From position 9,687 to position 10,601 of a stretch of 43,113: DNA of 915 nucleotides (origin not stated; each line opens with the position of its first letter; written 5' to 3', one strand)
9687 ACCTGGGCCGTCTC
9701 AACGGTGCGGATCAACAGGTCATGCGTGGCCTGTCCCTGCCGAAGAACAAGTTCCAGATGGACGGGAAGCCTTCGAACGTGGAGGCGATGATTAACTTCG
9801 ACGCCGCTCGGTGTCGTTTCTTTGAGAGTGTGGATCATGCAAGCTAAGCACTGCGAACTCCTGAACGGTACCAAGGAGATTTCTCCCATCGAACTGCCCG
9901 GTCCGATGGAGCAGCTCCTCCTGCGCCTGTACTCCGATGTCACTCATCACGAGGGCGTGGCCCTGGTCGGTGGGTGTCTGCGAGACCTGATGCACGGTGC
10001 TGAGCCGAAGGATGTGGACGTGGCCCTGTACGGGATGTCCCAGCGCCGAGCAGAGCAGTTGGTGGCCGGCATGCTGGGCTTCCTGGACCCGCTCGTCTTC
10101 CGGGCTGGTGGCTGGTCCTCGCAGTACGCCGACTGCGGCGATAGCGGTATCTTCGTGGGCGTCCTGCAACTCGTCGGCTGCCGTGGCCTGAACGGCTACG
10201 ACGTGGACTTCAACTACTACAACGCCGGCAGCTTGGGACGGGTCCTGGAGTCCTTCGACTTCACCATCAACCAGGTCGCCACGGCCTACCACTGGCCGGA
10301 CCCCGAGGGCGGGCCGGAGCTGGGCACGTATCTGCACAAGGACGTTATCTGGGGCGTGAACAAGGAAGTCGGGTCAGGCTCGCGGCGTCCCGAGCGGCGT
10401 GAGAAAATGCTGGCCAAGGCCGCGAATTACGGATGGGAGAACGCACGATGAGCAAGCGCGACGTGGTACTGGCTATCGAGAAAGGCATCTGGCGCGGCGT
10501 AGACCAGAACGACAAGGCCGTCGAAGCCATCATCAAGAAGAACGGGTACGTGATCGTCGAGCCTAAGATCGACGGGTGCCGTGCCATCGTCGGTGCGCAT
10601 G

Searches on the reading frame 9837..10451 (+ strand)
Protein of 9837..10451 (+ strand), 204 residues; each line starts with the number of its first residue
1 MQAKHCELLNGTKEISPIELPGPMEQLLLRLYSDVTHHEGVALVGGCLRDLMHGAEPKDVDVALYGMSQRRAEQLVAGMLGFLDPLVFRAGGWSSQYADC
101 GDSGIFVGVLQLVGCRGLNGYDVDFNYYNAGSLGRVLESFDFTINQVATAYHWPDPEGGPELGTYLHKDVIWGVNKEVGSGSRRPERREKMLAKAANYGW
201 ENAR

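Call 4: search_protein_families(library=pfam, proteins=[window:9837-10451:+], max_evalue=1)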
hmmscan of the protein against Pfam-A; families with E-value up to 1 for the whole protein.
window:9837-10451:+ (204 aa): 3 families
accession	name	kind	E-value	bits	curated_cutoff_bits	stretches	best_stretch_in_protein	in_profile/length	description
PF01743.26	PolyA_pol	-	6.8e-05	23.7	23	1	43-74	3-34/126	Poly A polymerase head domain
PF07096.16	DUF1358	-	0.014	15.7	23.4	1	86-121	69-104/115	Protein of unknown function (DUF1358)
PF15698.10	Phosphatase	-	0.16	11.6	28.4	1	34-108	148-222/256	Phosphatase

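Call 5: search_protein_families(library=phrogs, proteins=[window:9837-10451:+], max_evalue=0.1)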
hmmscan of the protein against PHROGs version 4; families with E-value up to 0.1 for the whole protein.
window:9837-10451:+ (204 aa): 5 families
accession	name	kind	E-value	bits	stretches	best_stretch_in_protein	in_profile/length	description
phrog_1614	-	DNA, RNA and nucleotide metabolism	7.2e-53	181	1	1-203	2-195/268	nucleotidyltransferase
phrog_2244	-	DNA, RNA and nucleotide metabolism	0.00014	22.5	1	41-69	5-33/392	tRNA nucleotidyltransferase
phrog_7967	-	unknown function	0.0015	18.3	1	34-67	23-56/329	-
phrog_24229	-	DNA, RNA and nucleotide metabolism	0.021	15.3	1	41-64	6-29/245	tRNA nucleotidyltransferase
phrog_4400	-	unknown function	0.057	14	0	39-62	25-48/248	-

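Call 6: search_solved_structures(query=window:9837-10451:+, max_evalue=10, show_alignments=3)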
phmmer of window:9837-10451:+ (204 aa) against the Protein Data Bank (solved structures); distinct sequences matched with E-value up to 10: 8.
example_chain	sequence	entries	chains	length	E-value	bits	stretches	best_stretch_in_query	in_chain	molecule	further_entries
4x4w_A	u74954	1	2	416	0.21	14.4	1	38-69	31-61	CCA tRNA nucleotidyltransferase 1, mitochondrial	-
8cbm_E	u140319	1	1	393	0.21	14.4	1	38-70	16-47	CCA tRNA nucleotidyltransferase 1, mitochondrial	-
1ou5_A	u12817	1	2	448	0.22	14.3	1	38-69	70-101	tRNA CCA-adding enzyme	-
6ibp_A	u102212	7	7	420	0.5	13.2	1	43-69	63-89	CCA-adding enzyme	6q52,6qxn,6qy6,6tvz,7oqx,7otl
7otr_A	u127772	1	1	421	0.5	13.2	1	43-69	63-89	CCA-adding protein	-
3aqk_A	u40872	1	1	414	1.3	11.8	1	42-65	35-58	Poly(A) polymerase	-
3aqm_A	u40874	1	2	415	1.3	11.8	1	42-65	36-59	Poly(A) polymerase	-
3aql_A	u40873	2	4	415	1.3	11.8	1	42-65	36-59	Poly(A) polymerase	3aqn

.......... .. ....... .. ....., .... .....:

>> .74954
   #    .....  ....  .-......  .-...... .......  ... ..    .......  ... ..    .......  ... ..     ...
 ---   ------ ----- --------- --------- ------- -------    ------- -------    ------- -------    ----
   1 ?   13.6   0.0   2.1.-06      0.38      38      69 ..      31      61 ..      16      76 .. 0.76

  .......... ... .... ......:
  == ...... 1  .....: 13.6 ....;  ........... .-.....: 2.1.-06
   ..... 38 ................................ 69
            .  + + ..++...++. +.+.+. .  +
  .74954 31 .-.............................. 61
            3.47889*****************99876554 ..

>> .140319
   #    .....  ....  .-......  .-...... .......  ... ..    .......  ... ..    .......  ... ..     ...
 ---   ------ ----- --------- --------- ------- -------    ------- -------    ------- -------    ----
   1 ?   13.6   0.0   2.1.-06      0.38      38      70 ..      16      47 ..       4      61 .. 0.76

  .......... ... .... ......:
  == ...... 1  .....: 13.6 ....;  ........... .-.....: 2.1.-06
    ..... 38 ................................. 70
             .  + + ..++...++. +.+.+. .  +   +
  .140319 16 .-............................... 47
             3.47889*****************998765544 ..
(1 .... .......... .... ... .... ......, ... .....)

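Call 7: search_dna_similar(query=window:9837-10451:+, collection=phages, mode=protein, max_rows=40)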
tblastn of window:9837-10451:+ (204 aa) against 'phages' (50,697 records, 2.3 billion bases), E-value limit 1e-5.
Records with a match: 100; places in all: 101; records where one place covers at least 80% of the query: 95.
Best place of each record, by identity: >=99% 5; 90-95% 2; 80-90% 9; 60-80% 74; <60% 10.
By first word of the organism name: Pseudomonas 96; Yersinia 4.
By host as written in the record: Pseudomonas aeruginosa 40; Pseudomonas aeruginosa PAO1 20; Pseudomonas sp. 6; - 6; Pseudomonas aeruginosa (clinical isolates) 4; Pseudomonas aeruginosa PA5-1-1 2; Pseudomonas aeruginosa ATCC 10145 2; Pseudomonas aeruginosa PA32 2; and 15 more.
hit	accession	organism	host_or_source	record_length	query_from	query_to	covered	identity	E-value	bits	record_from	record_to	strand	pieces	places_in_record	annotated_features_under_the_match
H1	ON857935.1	Pseudomonas phage vB_PaeP_FBPa25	Pseudomonas sp.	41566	1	204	100%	100.0%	4e-135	422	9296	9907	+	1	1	hypothetical protein | DNA helicase | ATP-dependent DNA ligase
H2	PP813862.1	Pseudomonas phage vB_PaeP_FBPa22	Pseudomonas sp.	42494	1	204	100%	100.0%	4e-135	422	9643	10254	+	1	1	hypothetical protein | DNA helicase | ATP-dependent DNA ligase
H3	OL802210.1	Pseudomonas phage vB_Pae_S1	Pseudomonas aeruginosa PAO1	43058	1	204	100%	100.0%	4e-135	422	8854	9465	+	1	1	putative nucleotidyl transferase | DNA helicase | DNA ligase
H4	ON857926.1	Pseudomonas phage vB_PaeM_FBPa3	Pseudomonas sp.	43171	1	204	100%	100.0%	4e-135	422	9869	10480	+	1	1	hypothetical protein | DNA helicase | ATP-dependent DNA ligase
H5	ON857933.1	Pseudomonas phage vB_PaeP_FBPa18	Pseudomonas sp.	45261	1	204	100%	100.0%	4e-135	422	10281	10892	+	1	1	hypothetical protein | DNA helicase | ATP-dependent DNA ligase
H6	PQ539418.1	Pseudomonas phage vB_Pae-SZP17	Pseudomonas aeruginosa PAO1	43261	1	188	92%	94.7%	1e-113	361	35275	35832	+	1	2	record has no annotation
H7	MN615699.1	Pseudomonas phage vB_PaeP_SPCG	Pseudomonas aeruginosa PAO1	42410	1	203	100%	83.3%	5e-111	353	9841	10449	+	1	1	hypothetical protein | DNA helicase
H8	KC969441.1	Pseudomonas phage MBL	Pseudomonas aeruginosa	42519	1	203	100%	83.3%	5e-111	353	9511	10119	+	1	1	record has no annotation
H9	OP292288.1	Pseudomonas phage PNM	Pseudomonas aeruginosa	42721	1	203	100%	83.3%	5e-111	353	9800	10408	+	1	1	hypothetical protein | ATP-dependent DNA ligase | DNA helicase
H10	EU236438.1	Pseudomonas phage PT2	-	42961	1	203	100%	83.3%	5e-111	353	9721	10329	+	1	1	conserved hypothetical phage protein (x2)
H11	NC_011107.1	Pseudomonas phage PT2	Pseudomonas aeruginosa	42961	1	203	100%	83.3%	5e-111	353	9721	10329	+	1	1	nucleotidyltransferase | AAA family ATPase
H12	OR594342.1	Pseudomonas phage vB_PaPhi_Mx1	Pseudomonas aeruginosa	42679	1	203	100%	83.3%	3e-110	351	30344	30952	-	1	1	nucleotidyltransferase | DNA ligase | DnaB-like replicative helicase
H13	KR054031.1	Pseudomonas phage DL62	Pseudomonas aeruginosa PAO1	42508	1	203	100%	82.8%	4e-110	351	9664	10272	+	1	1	hypothetical protein | DNA helicase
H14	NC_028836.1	Pseudomonas phage DL62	Pseudomonas aeruginosa PAO1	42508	1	203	100%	82.8%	4e-110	351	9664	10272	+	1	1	nucleotidyltransferase | AAA family ATPase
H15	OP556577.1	Pseudomonas phage vB PaM SEMA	-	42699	1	203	100%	82.8%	4e-110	351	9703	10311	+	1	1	hypothetical protein | DNA helicase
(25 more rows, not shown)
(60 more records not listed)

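Call 9: find_homologous_proteins(query=window:9837-10448:+, max_evalue=0.001)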
Query window:9837-10448:+ (204 aa): 5 proteins with E <= 0.001 among 185 candidates.
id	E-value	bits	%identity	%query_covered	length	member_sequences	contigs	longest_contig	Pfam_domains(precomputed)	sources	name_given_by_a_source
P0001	1.5e-137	474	100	100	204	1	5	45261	-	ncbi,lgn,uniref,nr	ncbi:hypothetical protein FBPa25_0021 [Pseudomonas phage vB_PaeP_FBPa25]|uniref:Poly A polymerase he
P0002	9.7e-112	390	83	100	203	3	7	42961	PF26128.2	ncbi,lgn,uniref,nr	ncbi:conserved hypothetical phage protein [Pseudomonas phage PT2]|uniref:Poly A polymerase head doma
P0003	4.6e-89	316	71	99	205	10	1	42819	-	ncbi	-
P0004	5.9e-89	315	71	99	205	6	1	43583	-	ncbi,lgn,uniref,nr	ncbi:putative nucleotidyl transferase [Pseudomonas phage vB_PaeP_PE3]|uniref:Putative nucleotidyl tr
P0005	5.1e-87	309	71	99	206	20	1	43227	-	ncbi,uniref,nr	ncbi:hypothetical protein ABTNL_20 [Pseudomonas phage vB_PaeP_PPA-ABTNL]|uniref:Nucleotidyltransfera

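Call 15: search_protein_families(library=ncbifam, proteins=[window:9837-10451:+, P0002, P0005], max_evalue=1)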
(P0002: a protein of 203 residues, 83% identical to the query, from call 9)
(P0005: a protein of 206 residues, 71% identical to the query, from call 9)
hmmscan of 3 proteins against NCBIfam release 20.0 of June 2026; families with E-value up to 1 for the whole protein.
window:9837-10451:+ (204 aa): 4 families
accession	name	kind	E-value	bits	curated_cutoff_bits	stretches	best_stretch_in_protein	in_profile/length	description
TIGR01942.1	pcnB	subfamily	2.6e-05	23.3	305.65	1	43-64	34-55/425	polynucleotide adenylyltransferase PcnB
NF008634.1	PRK11623.1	equivalog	0.049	12.2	702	1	41-64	63-86/469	polynucleotide adenylyltransferase PcnB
NF009811.0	PRK13296.1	equivalog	0.057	12.3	469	1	43-81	5-41/360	CCA tRNA nucleotidyltransferase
NF009814.0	PRK13299.1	equivalog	0.23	10.4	290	1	43-63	25-45/396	CCA tRNA nucleotidyltransferase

P0002 (203 aa): 2 families
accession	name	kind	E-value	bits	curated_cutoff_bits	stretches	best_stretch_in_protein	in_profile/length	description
TIGR01942.1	pcnB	subfamily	7.5e-05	21.7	305.65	1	43-65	34-56/425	polynucleotide adenylyltransferase PcnB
NF008634.1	PRK11623.1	equivalog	0.025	13.1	702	1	13-65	38-87/469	polynucleotide adenylyltransferase PcnB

P0005 (206 aa): 1 family
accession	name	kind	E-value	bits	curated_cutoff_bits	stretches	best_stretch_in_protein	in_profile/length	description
TIGR01942.1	pcnB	subfamily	0.073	11.9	305.65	1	46-66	34-54/425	polynucleotide adenylyltransferase PcnB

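Call 16: search_protein_families(library=padloc, proteins=[window:9837-10451:+, P0002, P0005], max_evalue=1)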
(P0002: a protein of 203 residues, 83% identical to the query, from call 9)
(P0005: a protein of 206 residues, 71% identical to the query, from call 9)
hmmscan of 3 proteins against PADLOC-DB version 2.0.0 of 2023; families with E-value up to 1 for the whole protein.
window:9837-10451:+ (204 aa): 0 families

P0002 (203 aa): 0 families

P0005 (206 aa): 0 families

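Call 23: predict_structure(alignment_id=A1)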
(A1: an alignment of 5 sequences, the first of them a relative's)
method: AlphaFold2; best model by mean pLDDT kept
length: 204 residues; sequences in the alignment: 5
mean_pLDDT: 69.7   pTM: 0.71
mean pLDDT of the five models: 69.7, 41.5, 41.4, 40.8, 39.8
residues with pLDDT >= 90: 0; 70-90: 119; 50-70: 54; < 50: 31
segments of 3 or more residues with pLDDT < 50: 1-4, 86-91, 173-184, 199-204
pLDDT, mean of each block of 10 residues (from residue 1): 56 81 87 84 83 81 85 82 56 55 67 66 82 79 67 70 77 42 50 54 40
secondary structure, 60 per line:
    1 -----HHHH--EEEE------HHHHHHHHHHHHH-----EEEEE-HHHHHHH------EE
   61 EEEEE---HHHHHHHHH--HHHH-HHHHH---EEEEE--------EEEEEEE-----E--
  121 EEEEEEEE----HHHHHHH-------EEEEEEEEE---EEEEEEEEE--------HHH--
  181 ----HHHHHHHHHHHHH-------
elements in order: H6-9 E12-15 H22-34 E40-44 H46-52 E59-65 H69-77 H80-83 H85-89 E93-97 E106-112 E121-128 H133-139 E147-155 E159-167 H185-197

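Call 25: search_protein_representatives(alignment_id=A1)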
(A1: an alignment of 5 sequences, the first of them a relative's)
Query: 5 sequences, 205 profile positions. Proteins with E-value up to 0.001 (for the whole library): 47; up to 1e-10: 4; up to 1e-30: 2. The best 47 are listed.
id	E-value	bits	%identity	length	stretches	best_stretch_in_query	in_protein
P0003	4.3e-126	434.7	-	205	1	1-205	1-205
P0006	1.3e-42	162.0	-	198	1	8-205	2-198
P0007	1.1e-16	77.4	-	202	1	7-203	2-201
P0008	7.6e-11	58.3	-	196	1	21-204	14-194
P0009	2.8e-10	56.5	-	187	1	26-191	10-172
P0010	9.0e-10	54.8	-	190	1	20-203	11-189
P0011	1.0e-09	54.6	-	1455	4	37-79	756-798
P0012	1.3e-09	54.2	-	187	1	21-204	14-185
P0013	1.6e-09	54.0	-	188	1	38-202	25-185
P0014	1.4e-08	50.9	-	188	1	25-204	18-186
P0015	6.1e-08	48.8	-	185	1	40-202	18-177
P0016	2.8e-07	46.6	-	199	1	25-154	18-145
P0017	4.1e-07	46.1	-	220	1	37-203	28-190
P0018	7.3e-07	45.3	-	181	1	29-151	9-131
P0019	1.0e-06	44.8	-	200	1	43-203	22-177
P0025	5.4e-06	42.5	-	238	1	33-192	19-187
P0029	1.6e-05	40.9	-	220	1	38-158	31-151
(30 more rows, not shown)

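Call 27: fold_search(model_id=the predicted structure, library=pdb)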
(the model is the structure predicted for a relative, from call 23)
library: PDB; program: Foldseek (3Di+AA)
matches with E <= 10: 389; with E <= 0.001: 27
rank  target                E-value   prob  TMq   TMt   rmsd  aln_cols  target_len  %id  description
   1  3h39_B                9.7e-06  1.00  0.53  0.29   5.7       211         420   18  The complex structure of CCA-adding enzyme with ATP (released 2009-10-13)
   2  3h37_A                1.2e-05  1.00  0.46  0.26   8.7       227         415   18  The structure of CCA-adding enzyme apo form I (released 2009-10-13)
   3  5hc9_B                2.7e-05  1.00  0.45  0.25   6.0       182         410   21  Thermotoga maritima CCA-adding enzyme complexed with tRNA_CCA (released 2016-04-27)
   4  3h37_B                2.9e-05  1.00  0.45  0.24   5.5       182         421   18  The structure of CCA-adding enzyme apo form I (released 2009-10-13)
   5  5hc9_A                3.1e-05  1.00  0.45  0.24   5.1       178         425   19  Thermotoga maritima CCA-adding enzyme complexed with tRNA_CCA (released 2016-04-27)
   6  3h3a_A                5.0e-05  1.00  0.49  0.27   7.7       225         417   20  The complex structure of CCA-adding enzyme with CTP (released 2009-10-13)
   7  3wfr_H                8.0e-05  1.00  0.43  0.21   3.6       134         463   19  tRNA processing enzyme complex 2 (released 2014-01-01)
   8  3wfr_G                1.4e-04  1.00  0.42  0.21   3.6       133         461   18  tRNA processing enzyme complex 2 (released 2014-01-01)
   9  3h3a_B                1.4e-04  1.00  0.41  0.22   6.5       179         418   18  The complex structure of CCA-adding enzyme with CTP (released 2009-10-13)
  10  3wfr_E                1.7e-04  1.00  0.50  0.26   6.0       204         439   16  tRNA processing enzyme complex 2 (released 2014-01-01)
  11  3wfo_A                1.7e-04  1.00  0.41  0.21   5.8       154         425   14  tRNA processing enzyme (apo form 1) (released 2014-01-01)
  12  3h38                  2.0e-04  1.00  0.46  0.25   8.6       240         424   17  The structure of CCA-adding enzyme apo form II (released 2009-10-13)
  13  3wfr_F                2.1e-04  1.00  0.53  0.28   4.9       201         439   15  tRNA processing enzyme complex 2 (released 2014-01-01)
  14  3h39_A                2.1e-04  1.00  0.54  0.30   5.9       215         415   19  The complex structure of CCA-adding enzyme with ATP (released 2009-10-13)
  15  3wfq_G                2.2e-04  1.00  0.50  0.26   6.0       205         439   15  tRNA processing enzyme complex 1 (released 2014-01-01)
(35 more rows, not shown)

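Call 29: search_protein_families(library=pfam, alignment_id=A2, max_evalue=0.01)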
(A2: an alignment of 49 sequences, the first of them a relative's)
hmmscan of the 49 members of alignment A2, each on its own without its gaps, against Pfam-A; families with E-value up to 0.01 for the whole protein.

A. member 1, P0001 (204 aa): 1 family
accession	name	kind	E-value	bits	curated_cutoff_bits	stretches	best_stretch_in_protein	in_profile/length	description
PF01743.26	PolyA_pol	-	6.8e-05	23.7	23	1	43-74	3-34/126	Poly A polymerase head domain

B. families by the number of members that match (of 49 scanned): 3 families
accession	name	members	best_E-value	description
PF01743.26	PolyA_pol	26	1.2e-06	Poly A polymerase head domain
PF22014.2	DUF6932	1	0.0039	Family of unknown function (DUF6932)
PF18265.6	Nas2_N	1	0.005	Nas2 N_terminal domain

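Call 33: search_dna_similar(query=P0008, collection=phages, mode=protein, max_rows=25, rows=spread, max_evalue=0.001)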
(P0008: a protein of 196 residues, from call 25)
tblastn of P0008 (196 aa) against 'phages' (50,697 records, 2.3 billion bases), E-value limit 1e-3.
Records with a match: 38; places in all: 38; records where one place covers at least 80% of the query: 2.
Best place of each record, by identity: <60% 38.
By first word of the organism name: Pseudomonas 38.
By host as written in the record: Pseudomonas aeruginosa 15; Pseudomonas aeruginosa PAO1 6; Pseudomonas agarici NCPPB 2472 2; Pseudomonas aeruginosa (clinical isolates) 2; Pseudomonas aeruginosa 130 2; Pseudomonas aeruginosa PA32 2; Pseudomonas aeruginosa MRSN 9718 1; Pseudomonas aeruginosa PA14 1; and 7 more.
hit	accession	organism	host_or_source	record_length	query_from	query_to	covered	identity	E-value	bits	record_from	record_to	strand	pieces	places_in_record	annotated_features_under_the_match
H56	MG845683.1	Pseudomonas phage phiNV3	Pseudomonas agarici NCPPB 2472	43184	1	195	99%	38.4%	2e-27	113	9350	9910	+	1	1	hypothetical protein | putative DNA helicase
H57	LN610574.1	Pseudomonas phage vB_PaeP_PAO1_Ab05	Pseudomonas aeruginosa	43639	43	195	78%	31.3%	3e-7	56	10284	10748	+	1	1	ORF20: hypothetical protein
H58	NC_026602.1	Pseudomonas phage vB_PaeP_PAO1_Ab05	Pseudomonas aeruginosa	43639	43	195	78%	31.3%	3e-7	56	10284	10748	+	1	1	ORF20: nucleotidyltransferase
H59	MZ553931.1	Pseudomonas phage vB_PaeA_55_1W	Pseudomonas aeruginosa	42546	43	195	78%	30.6%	3e-6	52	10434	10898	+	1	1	putative ppGpp synthetase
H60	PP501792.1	Pseudomonas phage vB_Pae9718-KEN10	Pseudomonas aeruginosa MRSN 9718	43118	46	195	77%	30.6%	2e-5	50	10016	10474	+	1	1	nucleotidyltransferase | DNA ligase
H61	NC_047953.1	Pseudomonas phage vB_PaeP_130_113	Pseudomonas aeruginosa 130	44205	46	195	77%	29.9%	1e-6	54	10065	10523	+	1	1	nucleotidyltransferase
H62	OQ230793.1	Pseudomonas phage vB_PaeP_P1G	Pseudomonas aeruginosa PA14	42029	46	195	77%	29.5%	6e-5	49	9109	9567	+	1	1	nucleotidyltransferase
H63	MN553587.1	Pseudomonas phage phiKMVC5-121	Pseudomonas aeruginosa PAO1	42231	46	195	77%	29.4%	1e-4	47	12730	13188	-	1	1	record has no annotation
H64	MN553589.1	Pseudomonas phage phiKMVC5-121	Pseudomonas aeruginosa PAO1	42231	46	195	77%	29.4%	1e-4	47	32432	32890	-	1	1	record has no annotation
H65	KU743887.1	Pseudomonas phage phiNFS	Pseudomonas aeruginosa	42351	46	195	77%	29.4%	1e-4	47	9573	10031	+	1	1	hypothetical protein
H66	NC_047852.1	Pseudomonas phage phiNFS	Pseudomonas aeruginosa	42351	46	195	77%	29.4%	1e-4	47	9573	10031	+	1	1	nucleotidyltransferase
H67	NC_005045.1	Pseudomonas phage phiKMV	Pseudomonas aeruginosa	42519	46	195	77%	29.4%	1e-4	47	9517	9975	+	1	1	nucleotidyltransferase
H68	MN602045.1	Pseudomonas phage vB_PaeP_ASP23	Pseudomonas aeruginosa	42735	46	195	77%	29.4%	1e-4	47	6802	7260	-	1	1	hypothetical protein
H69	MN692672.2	Pseudomonas phage vB_PaeP_Lx18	Pseudomonas aeruginosa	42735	46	195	77%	29.4%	1e-4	47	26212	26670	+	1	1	hypothetical protein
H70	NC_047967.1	Pseudomonas phage vB_PaeP_PAO1_1-15pyo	Pseudomonas aeruginosa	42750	46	195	77%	29.4%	1e-4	47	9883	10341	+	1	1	ORF17: nucleotidyltransferase | ORF18: DNA ligase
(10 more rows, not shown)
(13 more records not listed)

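Call 35: search_dna_similar(query=P0018, collection=phages, mode=protein, max_rows=25, rows=spread, max_evalue=0.001)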
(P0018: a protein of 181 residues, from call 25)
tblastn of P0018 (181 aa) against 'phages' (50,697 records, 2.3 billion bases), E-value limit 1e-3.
Records with a match: 139; places in all: 139; records where one place covers at least 80% of the query: 4.
Best place of each record, by identity: <60% 139.
By first word of the organism name: Pseudomonas 131; Vibrio 5; Ralstonia 2; Xanthomonas 1.
By host as written in the record: Pseudomonas aeruginosa 38; Pseudomonas aeruginosa PAO1 19; - 6; Pseudomonas syringae pv. actinidiae Psa 889 6; Pseudomonas sp. 5; Pseudomonas aeruginosa (clinical isolates) 4; Pseudomonas putida KT2440 and Paw85 4; Pseudomonas putida 4; and 37 more.
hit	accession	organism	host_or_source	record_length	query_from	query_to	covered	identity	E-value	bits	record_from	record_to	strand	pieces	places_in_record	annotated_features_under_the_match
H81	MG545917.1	Vibrio phage VEN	Vibrio parahaemolyticus V2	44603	3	177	97%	39.2%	4e-31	123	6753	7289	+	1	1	hypothetical protein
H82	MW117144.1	Pseudomonas phage AIIMS-Pa-A1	Pseudomonas aeruginosa clinical isolate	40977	8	131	69%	32.5%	7e-7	54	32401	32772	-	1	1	hypothetical protein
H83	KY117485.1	Ralstonia phage phiAp1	Ralstonia solanacearum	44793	3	136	74%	29.8%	6e-5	48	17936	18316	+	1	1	putative poly(A) polymerase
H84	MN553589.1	Pseudomonas phage phiKMVC5-121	Pseudomonas aeruginosa PAO1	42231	8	131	69%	31.7%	1e-6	54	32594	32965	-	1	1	record has no annotation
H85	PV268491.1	Pseudomonas phage vB_Pae_BCPPae_001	Pseudomonas aeruginosa 017/8-10/R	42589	8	131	69%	31.7%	1e-6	54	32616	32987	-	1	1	hypothetical protein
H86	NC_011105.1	Pseudomonas phage PT5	Pseudomonas aeruginosa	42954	8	131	69%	31.7%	1e-6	54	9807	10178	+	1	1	nucleotidyltransferase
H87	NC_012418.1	Pseudomonas phage phikF77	Pseudomonas aeruginosa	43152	8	131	69%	31.7%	1e-6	54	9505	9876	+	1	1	nucleotidyltransferase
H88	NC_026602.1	Pseudomonas phage vB_PaeP_PAO1_Ab05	Pseudomonas aeruginosa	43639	8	131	69%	31.0%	2e-6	52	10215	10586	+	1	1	ORF20: nucleotidyltransferase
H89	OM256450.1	Pseudomonas phage P421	Pseudomonas savastanoi pv. glycinea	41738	24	131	60%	33.9%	5e-4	45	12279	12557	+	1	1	record has no annotation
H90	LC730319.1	Pseudomonas phage gh-1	Pseudomonas putida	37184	24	131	60%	33.0%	4e-4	46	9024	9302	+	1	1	record has no annotation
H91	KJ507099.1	Pseudomonas phage phiPSA2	Pseudomonas syringae pv. actinidiae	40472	24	131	60%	33.0%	4e-4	46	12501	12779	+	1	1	promoter | hypothetical protein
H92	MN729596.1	Pseudomonas phage CHF7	Pseudomonas syringae pv. actinidiae Psa ...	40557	24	131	60%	33.0%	4e-4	46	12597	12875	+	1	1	hypothetical protein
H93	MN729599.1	Pseudomonas phage CHF33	Pseudomonas syringae pv. actinidiae Psa ...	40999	24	131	60%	33.0%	4e-4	46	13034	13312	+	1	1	hypothetical protein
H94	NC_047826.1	Pseudomonas phage WRT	Pseudomonas fluorescens group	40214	24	131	60%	33.0%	4e-4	46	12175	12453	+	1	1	nucleotidyltransferase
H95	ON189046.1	Xanthomonas phage Laurelin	Xanthomonas translucens pv. translucens ...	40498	24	131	60%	33.0%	4e-4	46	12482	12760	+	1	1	nucleotidyl transferase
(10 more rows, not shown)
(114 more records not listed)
